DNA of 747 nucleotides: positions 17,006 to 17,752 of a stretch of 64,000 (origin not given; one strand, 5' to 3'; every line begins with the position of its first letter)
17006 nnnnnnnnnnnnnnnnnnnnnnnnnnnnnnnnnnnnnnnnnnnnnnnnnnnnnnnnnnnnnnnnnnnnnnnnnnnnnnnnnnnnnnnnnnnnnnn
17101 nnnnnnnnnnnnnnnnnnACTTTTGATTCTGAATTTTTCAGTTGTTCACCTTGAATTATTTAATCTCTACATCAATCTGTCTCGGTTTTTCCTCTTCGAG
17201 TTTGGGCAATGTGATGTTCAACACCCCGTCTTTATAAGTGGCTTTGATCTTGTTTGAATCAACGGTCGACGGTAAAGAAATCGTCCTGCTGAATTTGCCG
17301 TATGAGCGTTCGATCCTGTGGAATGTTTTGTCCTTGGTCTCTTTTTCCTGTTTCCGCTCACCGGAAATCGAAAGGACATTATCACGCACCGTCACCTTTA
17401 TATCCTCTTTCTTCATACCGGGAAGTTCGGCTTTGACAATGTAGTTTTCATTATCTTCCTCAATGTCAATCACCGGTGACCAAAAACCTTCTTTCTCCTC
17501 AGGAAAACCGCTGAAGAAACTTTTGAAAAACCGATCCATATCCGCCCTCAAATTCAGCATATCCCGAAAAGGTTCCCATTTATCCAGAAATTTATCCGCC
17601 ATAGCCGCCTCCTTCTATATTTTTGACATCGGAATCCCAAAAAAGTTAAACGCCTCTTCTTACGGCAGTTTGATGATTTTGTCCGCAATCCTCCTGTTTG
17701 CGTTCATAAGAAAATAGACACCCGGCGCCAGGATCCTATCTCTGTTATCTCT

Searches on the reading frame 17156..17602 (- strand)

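Call 65: search_protein_families(library=pfam, proteins=[window:17156-17602:-], max_evalue=0.001)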
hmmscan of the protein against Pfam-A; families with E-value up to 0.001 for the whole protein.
window:17156-17602:- (148 aa): 3 families
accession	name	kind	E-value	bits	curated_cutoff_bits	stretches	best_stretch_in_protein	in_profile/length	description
PF00011.27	HSP20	-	3.3e-30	104.6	20.8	1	46-145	1-101/102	Hsp20/alpha crystallin family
PF17886.7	ArsA_HSP20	-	6.1e-11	42.2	22.5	1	52-131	2-62/63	HSP20-like domain found in ArsA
PF18046.7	FKBP26_C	-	3e-05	24.6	27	0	50-80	3-33/72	FKBP26_C-terminal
